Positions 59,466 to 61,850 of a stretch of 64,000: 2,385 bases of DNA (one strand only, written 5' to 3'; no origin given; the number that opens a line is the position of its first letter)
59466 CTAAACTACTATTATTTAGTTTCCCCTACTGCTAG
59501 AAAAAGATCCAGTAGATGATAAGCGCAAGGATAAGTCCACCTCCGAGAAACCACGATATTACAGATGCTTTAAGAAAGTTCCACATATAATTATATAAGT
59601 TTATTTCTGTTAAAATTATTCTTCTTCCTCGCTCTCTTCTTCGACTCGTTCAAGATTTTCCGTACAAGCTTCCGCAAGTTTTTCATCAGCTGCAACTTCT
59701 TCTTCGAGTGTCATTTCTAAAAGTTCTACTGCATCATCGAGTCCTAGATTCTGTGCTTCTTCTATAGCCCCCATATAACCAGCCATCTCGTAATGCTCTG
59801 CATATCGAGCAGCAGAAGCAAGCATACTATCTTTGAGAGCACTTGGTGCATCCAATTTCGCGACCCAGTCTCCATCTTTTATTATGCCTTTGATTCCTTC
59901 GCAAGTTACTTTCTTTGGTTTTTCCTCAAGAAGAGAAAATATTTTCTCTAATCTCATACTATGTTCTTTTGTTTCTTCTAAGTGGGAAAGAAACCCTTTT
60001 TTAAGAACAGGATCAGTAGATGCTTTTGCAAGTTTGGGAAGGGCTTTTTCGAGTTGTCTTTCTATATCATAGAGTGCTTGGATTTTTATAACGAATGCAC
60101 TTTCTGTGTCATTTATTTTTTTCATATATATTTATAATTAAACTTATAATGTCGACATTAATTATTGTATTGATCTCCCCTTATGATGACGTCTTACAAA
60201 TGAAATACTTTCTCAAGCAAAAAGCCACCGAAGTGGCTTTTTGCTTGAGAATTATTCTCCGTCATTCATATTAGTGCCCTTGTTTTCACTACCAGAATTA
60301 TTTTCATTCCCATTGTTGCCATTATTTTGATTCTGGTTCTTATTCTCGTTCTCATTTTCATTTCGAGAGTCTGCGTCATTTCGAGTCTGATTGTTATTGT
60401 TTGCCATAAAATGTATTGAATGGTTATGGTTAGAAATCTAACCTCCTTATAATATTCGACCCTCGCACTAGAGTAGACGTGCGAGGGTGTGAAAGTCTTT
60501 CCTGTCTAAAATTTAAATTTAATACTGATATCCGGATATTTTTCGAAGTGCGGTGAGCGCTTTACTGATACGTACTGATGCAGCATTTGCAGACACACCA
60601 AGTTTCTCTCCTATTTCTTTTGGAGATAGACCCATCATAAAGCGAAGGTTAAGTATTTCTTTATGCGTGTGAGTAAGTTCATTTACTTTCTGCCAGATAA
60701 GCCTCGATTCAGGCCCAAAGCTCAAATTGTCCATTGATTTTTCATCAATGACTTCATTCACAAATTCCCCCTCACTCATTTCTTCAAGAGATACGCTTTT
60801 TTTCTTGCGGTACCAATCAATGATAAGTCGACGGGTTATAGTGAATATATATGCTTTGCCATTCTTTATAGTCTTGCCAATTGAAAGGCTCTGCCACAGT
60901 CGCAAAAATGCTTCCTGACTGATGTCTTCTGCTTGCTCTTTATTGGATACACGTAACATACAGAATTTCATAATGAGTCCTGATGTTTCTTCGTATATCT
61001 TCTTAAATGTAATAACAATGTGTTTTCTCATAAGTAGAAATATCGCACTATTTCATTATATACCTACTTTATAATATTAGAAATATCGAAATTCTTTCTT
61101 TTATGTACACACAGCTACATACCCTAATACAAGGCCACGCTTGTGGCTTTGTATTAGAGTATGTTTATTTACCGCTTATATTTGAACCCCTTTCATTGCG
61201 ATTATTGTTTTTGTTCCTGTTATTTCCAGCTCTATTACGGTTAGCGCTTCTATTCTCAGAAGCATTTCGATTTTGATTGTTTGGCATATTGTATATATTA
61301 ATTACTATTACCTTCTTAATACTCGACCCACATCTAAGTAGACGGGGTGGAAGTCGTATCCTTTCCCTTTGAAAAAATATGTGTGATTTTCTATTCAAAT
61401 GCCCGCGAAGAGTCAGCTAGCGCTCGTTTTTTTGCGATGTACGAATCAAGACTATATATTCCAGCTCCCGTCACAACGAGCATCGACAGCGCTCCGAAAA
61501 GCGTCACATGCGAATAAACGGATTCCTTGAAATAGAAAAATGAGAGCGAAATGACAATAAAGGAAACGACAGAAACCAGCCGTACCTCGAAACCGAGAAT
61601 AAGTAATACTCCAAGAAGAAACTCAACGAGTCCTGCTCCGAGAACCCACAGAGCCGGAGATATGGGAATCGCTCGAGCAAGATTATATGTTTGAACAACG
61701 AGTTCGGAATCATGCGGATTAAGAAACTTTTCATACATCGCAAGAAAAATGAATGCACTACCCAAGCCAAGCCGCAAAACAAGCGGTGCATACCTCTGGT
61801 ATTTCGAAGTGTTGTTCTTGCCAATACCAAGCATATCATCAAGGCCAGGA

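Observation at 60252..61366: Two paralogous tiny Asn-rich hydrophilic proteins, each with its own ECF-type promoter, conserved 5'UTR and strong terminator, flanking an ECF sigma gene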

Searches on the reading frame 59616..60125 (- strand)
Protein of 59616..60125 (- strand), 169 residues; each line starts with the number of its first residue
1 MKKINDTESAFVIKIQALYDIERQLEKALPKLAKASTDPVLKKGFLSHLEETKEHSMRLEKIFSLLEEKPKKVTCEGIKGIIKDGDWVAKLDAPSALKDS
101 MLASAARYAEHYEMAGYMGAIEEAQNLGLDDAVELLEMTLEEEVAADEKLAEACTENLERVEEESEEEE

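Call 13: search_protein_families(library=pfam, proteins=[window:59616-60125:-], max_evalue=0.01)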
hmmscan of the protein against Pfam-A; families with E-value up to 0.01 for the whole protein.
window:59616-60125:- (169 aa): 1 family
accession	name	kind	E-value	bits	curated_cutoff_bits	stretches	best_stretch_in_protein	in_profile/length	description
PF05974.18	DUF892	-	6.2e-40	137.3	23.7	1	8-157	3-153/159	Domain of unknown function (DUF892)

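Call 40: list_cluster_members(proteins=[P0001, window:60255-60407:-, window:61168-61287:-, window:59616-60125:-])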
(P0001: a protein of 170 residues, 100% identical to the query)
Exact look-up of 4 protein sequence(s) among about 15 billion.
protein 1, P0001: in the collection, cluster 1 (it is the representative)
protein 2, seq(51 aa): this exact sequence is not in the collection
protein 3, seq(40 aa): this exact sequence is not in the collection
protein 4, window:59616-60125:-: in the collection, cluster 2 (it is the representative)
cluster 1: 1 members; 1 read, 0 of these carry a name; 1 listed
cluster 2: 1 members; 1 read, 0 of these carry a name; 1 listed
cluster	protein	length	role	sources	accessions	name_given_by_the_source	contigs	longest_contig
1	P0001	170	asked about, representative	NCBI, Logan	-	-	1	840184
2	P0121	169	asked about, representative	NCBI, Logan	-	-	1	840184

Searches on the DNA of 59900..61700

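Call 4: search_rna_families(source=window, start=59900, end=61700, threshold=evalue, max_evalue=10)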
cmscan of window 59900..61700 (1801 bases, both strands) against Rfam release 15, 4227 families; matches with E-value up to 10: 20.
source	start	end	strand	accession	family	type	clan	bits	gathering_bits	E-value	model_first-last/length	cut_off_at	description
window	61117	61164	-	RF04176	mir-3149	Gene; miRNA;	-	25.8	100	0.046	1-83/83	no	mir-3149 microRNA precursor family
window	60212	60249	-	RF00971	mir-578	Gene; miRNA;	-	25.4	98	0.081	1-84/84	no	mir-578 microRNA precursor family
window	60113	60246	+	RF04180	BTnc231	Gene; sRNA;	-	23.8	80.4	0.036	1-154/154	no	Bacteroides sRNA BTnc231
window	60127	60254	+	RF01580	RUF3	Gene; sRNA;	-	23.1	80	5.1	1-187/187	no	Plasmodium RNA of unkown function RU6-F3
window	60187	60261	-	RF01485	rli61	Cis-reg;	-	19.7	50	1.7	1-106/106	no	Listeria sRNA rli61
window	61117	61166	+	RF03905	MIR6149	Gene; miRNA;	-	19.4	100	1.7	1-99/99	no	MIR6149 microRNA precursor family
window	60203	60257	+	RF03263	MIR861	Gene; miRNA;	-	19.2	70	2.6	1-111/111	no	MIR861 microRNA precursor family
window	60068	60141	-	RF02390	sau-41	Gene; sRNA;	-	19.1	80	5.8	1-156/156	no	Staphylococcus sRNA sau-41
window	60699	60754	-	RF00283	SCARNA18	Gene; snRNA; snoRNA; scaRNA;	-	18.9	40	0.51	1-83/83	no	small Cajal body-specific RNA 18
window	60211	60251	+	RF00994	mir-1255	Gene; miRNA;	-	18.5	63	1.6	1-67/67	no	mir-1255 microRNA precursor family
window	60218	60284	-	RF02144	rsmX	Gene;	CL00106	18.4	56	1.3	1-114/114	no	rsmX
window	60210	60250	-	RF00994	mir-1255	Gene; miRNA;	-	18.4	63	1.7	1-67/67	no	mir-1255 microRNA precursor family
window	60206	60254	-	RF04097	MIR2630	Gene; miRNA;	-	17.9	144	1.3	1-229/229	no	MIR2630 microRNA precursor family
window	60209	60252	+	RF04133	MIR2646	Gene; miRNA;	-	17.2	245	0.77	1-256/256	no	MIR2646 microRNA precursor family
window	60210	60251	+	RF00694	mir-137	Gene; miRNA;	CL00092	16.6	56.7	5.3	15-58/72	no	mir-137 microRNA precursor family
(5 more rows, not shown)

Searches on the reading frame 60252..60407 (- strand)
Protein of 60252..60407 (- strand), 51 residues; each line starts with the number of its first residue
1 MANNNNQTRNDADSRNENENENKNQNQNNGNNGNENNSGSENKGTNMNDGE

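Call 14: search_protein_families(library=pfam, proteins=[window:60255-60407:-], max_evalue=10)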
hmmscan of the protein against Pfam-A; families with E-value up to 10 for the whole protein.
seq(51 aa): 0 families

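Call 34: find_homologous_proteins(query=A3, max_evalue=10)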
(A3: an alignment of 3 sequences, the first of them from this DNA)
Query A3 (3 sequences): 12 candidates shared short words with the query, none scored E <= 10.

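Call 44: search_protein_representatives(protein=window:60255-60407:-)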
Query: 51 residues. Proteins with E-value up to 0.001 (for the whole library): 0; up to 1e-10: 0; up to 1e-30: 0. The best 0 are listed.
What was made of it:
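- On KGG-repeat (YciG/GsiB) or LEA protein families: No homolog in two large protein searches (calls 34, 44).
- No protein homologs were found in 5.8 billion or 1.84 billion sequences (calls 34, 44). There are no protein homologs (calls 34, 44).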

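Call 73: predict_structure(protein=window:60255-60407:-)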
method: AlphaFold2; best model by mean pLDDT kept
length: 51 residues; sequences in the alignment: 1
mean_pLDDT: 61.2   pTM: 0.13
mean pLDDT of the five models: 61.2, 58.8, 58.2, 56.4, 54.2
residues with pLDDT >= 90: 0; 70-90: 5; 50-70: 45; < 50: 1
segments of 3 or more residues with pLDDT < 50: none
pLDDT, mean of each block of 10 residues (from residue 1): 62 59 59 57 70 53
secondary structure: DSSP gave nothing for this model
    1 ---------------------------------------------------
elements in order:
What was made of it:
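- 60252..60407 (-): w51: 51-codon ORF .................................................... Asn 41%, pI 4.4, GRAVY -2.6. AF2 on the single sequence gives no secondary structure and pTM 0.13 (call 73).
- AF2 finds no secondary structure (call 73).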

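Call 84: find_encoding_contigs(protein=window:60252-60407:-, flank=3000, max_places=10)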
Protein window:60252-60407:- (51 aa): no gene with exactly this product is on record in the collection.
